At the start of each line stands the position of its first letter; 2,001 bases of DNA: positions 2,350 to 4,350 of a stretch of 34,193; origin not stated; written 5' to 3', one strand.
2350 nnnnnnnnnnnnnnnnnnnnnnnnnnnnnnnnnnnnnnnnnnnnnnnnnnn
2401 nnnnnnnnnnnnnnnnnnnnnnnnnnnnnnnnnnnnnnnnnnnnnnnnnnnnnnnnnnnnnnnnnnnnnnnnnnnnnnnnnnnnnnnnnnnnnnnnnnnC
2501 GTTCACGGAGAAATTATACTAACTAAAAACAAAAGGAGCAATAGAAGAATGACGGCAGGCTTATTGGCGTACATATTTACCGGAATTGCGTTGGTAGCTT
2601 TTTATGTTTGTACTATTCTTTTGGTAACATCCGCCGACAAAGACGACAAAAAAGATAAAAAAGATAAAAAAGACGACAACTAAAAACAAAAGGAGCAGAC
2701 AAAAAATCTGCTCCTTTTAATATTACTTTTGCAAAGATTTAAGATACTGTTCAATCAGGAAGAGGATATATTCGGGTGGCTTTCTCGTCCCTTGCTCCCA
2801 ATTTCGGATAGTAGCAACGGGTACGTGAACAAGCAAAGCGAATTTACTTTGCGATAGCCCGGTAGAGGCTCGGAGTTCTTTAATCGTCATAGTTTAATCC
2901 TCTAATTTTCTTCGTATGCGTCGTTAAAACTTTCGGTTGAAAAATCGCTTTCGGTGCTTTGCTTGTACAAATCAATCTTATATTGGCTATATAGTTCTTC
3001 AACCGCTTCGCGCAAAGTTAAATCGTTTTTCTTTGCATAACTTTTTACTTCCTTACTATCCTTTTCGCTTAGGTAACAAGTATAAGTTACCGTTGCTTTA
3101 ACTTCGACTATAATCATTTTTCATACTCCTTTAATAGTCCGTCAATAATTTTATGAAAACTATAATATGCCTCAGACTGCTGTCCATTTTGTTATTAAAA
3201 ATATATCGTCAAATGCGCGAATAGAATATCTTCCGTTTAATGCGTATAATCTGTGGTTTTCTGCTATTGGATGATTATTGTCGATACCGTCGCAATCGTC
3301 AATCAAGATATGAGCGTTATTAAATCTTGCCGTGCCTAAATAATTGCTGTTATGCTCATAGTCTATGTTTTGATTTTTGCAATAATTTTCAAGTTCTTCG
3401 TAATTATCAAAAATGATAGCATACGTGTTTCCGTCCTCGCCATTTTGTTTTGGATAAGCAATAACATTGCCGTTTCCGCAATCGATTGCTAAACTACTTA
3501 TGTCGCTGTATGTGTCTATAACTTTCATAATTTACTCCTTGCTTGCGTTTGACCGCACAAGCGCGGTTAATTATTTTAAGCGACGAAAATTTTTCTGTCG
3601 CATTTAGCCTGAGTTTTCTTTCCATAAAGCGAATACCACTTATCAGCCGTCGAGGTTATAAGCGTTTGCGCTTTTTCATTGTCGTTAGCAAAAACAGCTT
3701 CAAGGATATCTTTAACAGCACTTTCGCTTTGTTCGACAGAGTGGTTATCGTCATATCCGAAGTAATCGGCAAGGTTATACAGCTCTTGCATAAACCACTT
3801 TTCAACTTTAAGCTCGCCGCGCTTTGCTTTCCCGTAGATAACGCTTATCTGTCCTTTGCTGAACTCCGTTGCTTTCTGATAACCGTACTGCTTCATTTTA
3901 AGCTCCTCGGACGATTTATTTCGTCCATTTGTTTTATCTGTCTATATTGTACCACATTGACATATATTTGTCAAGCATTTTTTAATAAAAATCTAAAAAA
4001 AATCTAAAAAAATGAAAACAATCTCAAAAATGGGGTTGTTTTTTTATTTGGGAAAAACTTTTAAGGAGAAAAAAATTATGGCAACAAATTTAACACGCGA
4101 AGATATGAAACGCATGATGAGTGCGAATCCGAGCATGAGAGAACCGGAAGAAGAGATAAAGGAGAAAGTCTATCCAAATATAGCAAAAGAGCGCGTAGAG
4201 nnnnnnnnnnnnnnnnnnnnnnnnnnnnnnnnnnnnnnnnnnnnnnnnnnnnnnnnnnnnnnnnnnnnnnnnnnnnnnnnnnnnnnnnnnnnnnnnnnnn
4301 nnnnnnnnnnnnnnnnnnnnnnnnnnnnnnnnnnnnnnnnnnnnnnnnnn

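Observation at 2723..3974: AT-rich reverse-strand four-gene cassette ending in a tiny HTH gene (Acr-Aca-like or TA-like) between effector and packaging modules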

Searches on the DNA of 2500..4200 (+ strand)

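Call 7: search_dna_similar(query=window:2600-4100:+, collection=phages, mode=distant, max_rows=20)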
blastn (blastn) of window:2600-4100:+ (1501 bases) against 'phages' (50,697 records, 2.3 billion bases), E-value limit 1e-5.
No match.

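Call 30: search_rna_families(source=window, start=2500, end=4200, threshold=evalue, max_evalue=5)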
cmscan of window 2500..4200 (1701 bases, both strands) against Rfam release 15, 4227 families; matches with E-value up to 5: 16.
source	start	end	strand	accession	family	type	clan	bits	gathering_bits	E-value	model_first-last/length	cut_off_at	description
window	4013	4078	+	RF02526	SSRC34_1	Gene; sRNA;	-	27.5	64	0.28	1-128/128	no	Streptococcus sRNA SSRC34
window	2683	2719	-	RF04343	Plastid-psbA-2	Cis-reg;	CL00153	27.3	55.8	0.015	1-60/60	no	Plastid-psbA-2 3UTR RNA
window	2681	2732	-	RF02907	patAB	Cis-reg; leader;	-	26.5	92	0.11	1-57/57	no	patAB leader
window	2675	2797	-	RF02413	snoR145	Gene; snRNA; snoRNA; HACA-box;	-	23.7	57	0.37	1-147/147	no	Small nucleolar RNA snoR145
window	2686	2750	-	RF02057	STnc40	Gene; sRNA;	-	21.9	45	0.75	1-70/70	no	Salmonella enterica sRNA STnc40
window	2684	2772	-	RF02859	Arrc11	Gene; sRNA;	-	21.2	52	1.2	10-126/175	no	Actinobacillus sRNA 11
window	2688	2737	-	RF02607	AbsR25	Gene; sRNA;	-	20.5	47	1.2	1-164/164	no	Acinetobacter sRNA 25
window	3994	4043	+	RF02427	SpF10_sRNA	Gene; sRNA;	-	20.3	60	0.92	1-57/57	no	Streptococcus sRNA SpF10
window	2589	2717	+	RF02607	AbsR25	Gene; sRNA;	-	20.3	47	1.2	1-164/164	no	Acinetobacter sRNA 25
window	2670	2718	+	RF02057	STnc40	Gene; sRNA;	-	20.2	45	1.9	24-68/70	no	Salmonella enterica sRNA STnc40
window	2678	2788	-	RF00558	L20_leader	Cis-reg; leader;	-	20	58.7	0.61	1-127/127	no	Ribosomal protein L20 leader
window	2687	2723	+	RF04343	Plastid-psbA-2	Cis-reg;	CL00153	20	55.8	1.2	1-60/60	no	Plastid-psbA-2 3UTR RNA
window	2682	2793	-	RF01769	greA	Cis-reg; leader;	-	19.6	60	1.2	1-124/124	no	Enterobacteria greA leader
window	3397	3431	+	RF01345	CRISPR-DR35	Gene; CRISPR;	-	17.9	35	3.1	1-36/36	no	CRISPR RNA direct repeat element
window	2524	2716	+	RF02503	Atu_C9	Gene; sRNA;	-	11.5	40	3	1-192/192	no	Rhizobiales sRNA Atu_C9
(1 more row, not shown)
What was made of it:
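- Tried and rejected: The weak hits are the terminator hairpin (call 30).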

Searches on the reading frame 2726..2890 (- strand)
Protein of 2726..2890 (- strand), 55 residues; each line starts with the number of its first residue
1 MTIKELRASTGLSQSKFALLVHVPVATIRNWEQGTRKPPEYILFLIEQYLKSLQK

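Call 4: search_protein_families(library=pfam, proteins=[window:2726-2890:-], max_evalue=1)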
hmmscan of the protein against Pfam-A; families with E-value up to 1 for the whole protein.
window:2726-2890:- (55 aa): 7 families
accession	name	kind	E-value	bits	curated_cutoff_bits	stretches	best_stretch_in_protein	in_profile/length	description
PF01381.28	HTH_3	-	3.9e-10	40.1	23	1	3-51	1-49/55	Helix-turn-helix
PF13560.12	HTH_31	-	1e-05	26.2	27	1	3-40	6-44/64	Helix-turn-helix domain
PF00376.29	MerR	-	0.0053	17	28.2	1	16-33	4-21/38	MerR family regulatory protein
PF12844.13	HTH_19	-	0.033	14.5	30.2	1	3-40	4-41/64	Helix-turn-helix domain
PF20432.4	Xre-like-HTH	-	0.041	14.6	25.8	1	3-33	15-44/63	Antitoxin Xre-like helix-turn-helix domain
PF13411.12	MerR_1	-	0.089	13.4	21.6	0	15-33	4-22/69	MerR HTH family regulatory protein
PF13443.12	HTH_26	-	0.2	12.4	22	1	1-29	11-39/63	Cro/C1-type HTH DNA-binding domain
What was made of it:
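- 2723..2890 (-): g4: 55-aa XRE-family HTH (YiaG/HigA2/Aca10 type); candidate autorepressor. Pfam HTH_3 E 3.9e-10 (call 4).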

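Call 5: search_protein_families(library=phrogs, proteins=[window:2726-2890:-], max_evalue=1)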
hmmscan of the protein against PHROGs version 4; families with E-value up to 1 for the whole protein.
window:2726-2890:- (55 aa): 29 families (the best 25 are shown)
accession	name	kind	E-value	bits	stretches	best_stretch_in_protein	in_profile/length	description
phrog_2104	-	unknown function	6.8e-12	46.5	1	2-46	43-87/103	-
phrog_8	-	transcription regulation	1.2e-08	35.8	1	3-50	81-128/346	transcriptional regulator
phrog_3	-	transcription regulation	4.1e-07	31.1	1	2-51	92-138/430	transcriptional repressor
phrog_8898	-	unknown function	9.1e-07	29.5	1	3-53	6-56/70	-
phrog_25567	-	unknown function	5.5e-06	27.3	1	2-47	55-99/115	-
phrog_4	-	transcription regulation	5.6e-06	26.6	1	3-50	141-184/400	transcriptional repressor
phrog_5823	-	transcription regulation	6.5e-05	23.2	1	3-39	11-47/404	transcriptional regulator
phrog_2328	-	transcription regulation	0.00013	22.8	1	6-43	23-60/128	transcriptional repressor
phrog_2967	-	transcription regulation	0.00019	22.1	1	3-47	15-59/225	transcriptional regulator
phrog_4836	-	transcription regulation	0.00028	21.5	1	2-39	79-116/194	CII-like regulator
phrog_147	-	transcription regulation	0.00077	20.8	1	3-40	9-47/100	transcriptional regulator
phrog_5119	-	unknown function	0.00096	20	1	3-41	58-99/152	-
phrog_2439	-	transcription regulation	0.0011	18.9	1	3-51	12-60/367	transcriptional regulator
phrog_1668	-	tail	0.0027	18.8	1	10-53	17-60/122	tail assembly protein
phrog_7950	-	transcription regulation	0.0028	18.7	1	2-34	11-43/68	transcriptional repressor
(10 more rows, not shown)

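Call 8: search_protein_families(library=padloc, proteins=[window:2726-2890:-], max_evalue=1)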
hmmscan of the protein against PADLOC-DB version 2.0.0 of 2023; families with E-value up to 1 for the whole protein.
window:2726-2890:- (55 aa): 13 families
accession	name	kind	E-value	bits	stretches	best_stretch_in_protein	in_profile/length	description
PDLC02926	HTH_VI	-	3.6e-05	21.9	1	2-43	5-46/92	-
PDLC03951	RmrA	-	3.8e-05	20.8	1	3-44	13-54/400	-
PDLC03669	Control_protein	-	0.0013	16.9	1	4-39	15-50/96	control protein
PDLC03952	RmrA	-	0.0013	15.6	1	3-51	27-75/395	-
PDLC04133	mad1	-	0.0029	15.9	1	12-41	6-35/60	mads_1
PDLC03947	RmrA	-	0.0036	14.2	1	3-50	16-63/383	-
PDLC03948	RmrA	-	0.0051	13.7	1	4-43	14-53/397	-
PDLC04761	PDC-M64C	-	0.0091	14.5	1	8-51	43-86/100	-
PDLC04142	capH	-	0.027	13.5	1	3-38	11-46/103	capH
PDLC03665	Control_protein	-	0.028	12.7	1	3-36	13-47/77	control protein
PDLC04762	PDC-M64C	-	0.038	12.1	1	3-50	32-79/97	-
PDLC03664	Control_protein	-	0.04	12.4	1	3-36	18-51/74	control protein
PDLC03949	RmrA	-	0.04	10.8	1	7-48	11-52/363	-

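Call 9: search_protein_families(library=ncbifam, proteins=[window:2726-2890:-], max_evalue=1)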
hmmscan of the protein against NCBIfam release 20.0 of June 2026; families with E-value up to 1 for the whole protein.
window:2726-2890:- (55 aa): 11 families
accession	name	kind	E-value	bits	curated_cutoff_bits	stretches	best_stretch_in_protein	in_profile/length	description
TIGR03830.1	CxxCG_CxxCG_HTH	subfamily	1.6e-06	27.9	61.8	1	3-51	70-118/127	type II TA system antitoxin MqsA family protein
NF040522.1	VC1465_fam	subfamily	1.6e-05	24.9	70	1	3-47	1-44/111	VC1465 family Xer recombination activation factor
NF007481.0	PRK10072.1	equivalog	2.8e-05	24.5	110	1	3-43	38-78/96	HTH-type transcriptional regulator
TIGR03070.1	couple_hipB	subfamily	5.1e-05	23.1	71.65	1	1-36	5-40/58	type II toxin-antitoxin system Y4mF family antitoxin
NF041951.1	phage_RstR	subfamily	7.7e-05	22.9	80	1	3-49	7-53/108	RstR family transcriptional repressor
NF041265.1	NadS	equivalog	0.00025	21.3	60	1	3-39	35-71/94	NadS family protein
TIGR00270.2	TIGR00270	equivalog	0.00088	19.1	110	1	2-51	79-128/159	multiprotein bridging factor aMBF1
NF047542.1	telomere_Tap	equivalog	0.00089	18.1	600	1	4-40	23-59/695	telomere-associated protein Tap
NF007257.0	PRK09706.1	subfamily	0.0016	18.3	101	1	3-51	10-58/135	transcriptional repressor DicA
NF003162.0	PRK04140.1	equivalog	0.0092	15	263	1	2-51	130-179/317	transcriptional regulator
NF046037.1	carphisopro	domain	0.16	12.2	38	1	8-43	6-40/54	carph-isopro domain-containing protein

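Call 40: search_solved_structures(query=window:2726-2890:-, max_evalue=0.01, show_alignments=2)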
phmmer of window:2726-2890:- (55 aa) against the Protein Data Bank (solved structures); distinct sequences matched with E-value up to 0.01: 5.
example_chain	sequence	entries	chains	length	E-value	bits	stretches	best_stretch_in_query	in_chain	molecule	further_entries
2ppx_A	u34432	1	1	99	1.8e-05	27.5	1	3-40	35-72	Uncharacterized protein Atu1735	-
9tv9_A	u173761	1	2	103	0.00014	24.7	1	5-45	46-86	Antitoxin HigA-2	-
7xi5_A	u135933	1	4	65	0.00037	23.5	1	6-51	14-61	Transcriptional regulator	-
5jaa_A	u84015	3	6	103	0.0026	20.8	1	5-45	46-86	Antitoxin igA-2 | Antitoxin HigA-2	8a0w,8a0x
5j9i_A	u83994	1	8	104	0.0026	20.8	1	5-45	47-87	Antitoxin igA-2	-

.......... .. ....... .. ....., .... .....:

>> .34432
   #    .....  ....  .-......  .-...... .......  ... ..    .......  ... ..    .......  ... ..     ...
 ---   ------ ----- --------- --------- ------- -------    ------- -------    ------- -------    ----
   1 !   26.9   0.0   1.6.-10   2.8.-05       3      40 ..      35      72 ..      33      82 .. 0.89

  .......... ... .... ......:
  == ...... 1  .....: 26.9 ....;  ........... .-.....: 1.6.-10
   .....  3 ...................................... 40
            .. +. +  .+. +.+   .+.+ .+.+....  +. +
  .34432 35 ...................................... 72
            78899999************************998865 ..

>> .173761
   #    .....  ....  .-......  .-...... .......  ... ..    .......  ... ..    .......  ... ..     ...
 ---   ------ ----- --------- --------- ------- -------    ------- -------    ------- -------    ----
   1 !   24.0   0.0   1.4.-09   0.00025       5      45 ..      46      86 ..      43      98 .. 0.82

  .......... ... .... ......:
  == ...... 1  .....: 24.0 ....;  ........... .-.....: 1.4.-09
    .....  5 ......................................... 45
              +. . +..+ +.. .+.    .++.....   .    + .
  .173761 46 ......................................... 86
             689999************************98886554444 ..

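Call 78: search_solved_structures(query=A6, max_evalue=0.01, show_alignments=0)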
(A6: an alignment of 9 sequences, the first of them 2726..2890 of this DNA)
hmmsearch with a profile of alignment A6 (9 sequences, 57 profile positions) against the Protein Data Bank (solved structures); distinct sequences matched with E-value up to 0.01: 26.
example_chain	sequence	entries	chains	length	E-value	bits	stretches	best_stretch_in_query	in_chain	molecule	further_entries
2ppx_A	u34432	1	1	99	9e-11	44.4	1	3-40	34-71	Uncharacterized protein Atu1735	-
9tv9_A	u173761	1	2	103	1.7e-10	43.5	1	2-46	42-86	Antitoxin HigA-2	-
5jaa_A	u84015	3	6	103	1.2e-08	37.6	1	2-46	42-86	Antitoxin igA-2 | Antitoxin HigA-2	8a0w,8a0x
5j9i_A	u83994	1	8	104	1.2e-08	37.6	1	2-46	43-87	Antitoxin igA-2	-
3mlf_A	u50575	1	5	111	1.5e-08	37.3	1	1-31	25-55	transcriptional regulator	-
8tac_A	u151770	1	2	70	6.5e-08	35.3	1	2-51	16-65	DBP48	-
7xi5_A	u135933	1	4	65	2.5e-05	27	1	5-37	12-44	Transcriptional regulator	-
9k3w_A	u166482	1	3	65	4.4e-05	26.2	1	2-40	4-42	Transcriptional regulator, PbsX family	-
2l49_A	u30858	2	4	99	0.00011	24.9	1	7-49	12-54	C protein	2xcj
4yg4_A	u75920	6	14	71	0.00022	23.9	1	3-51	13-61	Antitoxin HipB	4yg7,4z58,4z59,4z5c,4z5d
4yg1_A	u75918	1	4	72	0.00023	23.9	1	3-51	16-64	Antitoxin HipB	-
4z5h_A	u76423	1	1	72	0.00032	23.4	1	3-51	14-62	Antitoxin HipB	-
2wiu_B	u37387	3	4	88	0.00037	23.2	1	3-51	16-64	HTH-TYPE TRANSCRIPTIONAL REGULATOR HIPB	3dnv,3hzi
5k98_B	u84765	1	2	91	0.00041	23.1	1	3-50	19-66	Antitoxin HipB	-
7t8i_A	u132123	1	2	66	0.00053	22.7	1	2-42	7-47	Phage element (ICEBs1)transcriptional regulator (Xre family)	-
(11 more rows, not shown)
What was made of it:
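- On Acr-Aca type anti-defence operon: Aca10 (7xi5) is hit at 3.7e-4, but Atu1735 and HigA-2 score better (calls 40, 78).
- Closest known: HigBA2/MqsRA-type type II toxin-antitoxin modules. Same: Small genes in toxin-first order, an XRE HTH of the same subfamily as the last gene, and promoter repeats (calls 9, 40, 78).
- The cassette HTHs are closer in sequence to HigA2 antitoxin than to Aca10 (call 78). The g4 and cassette HTH profile hits HigA-2 antitoxin at 1.7e-10 and NCBIfam MqsA-family at 1.6e-6 (calls 9, 40, 78).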
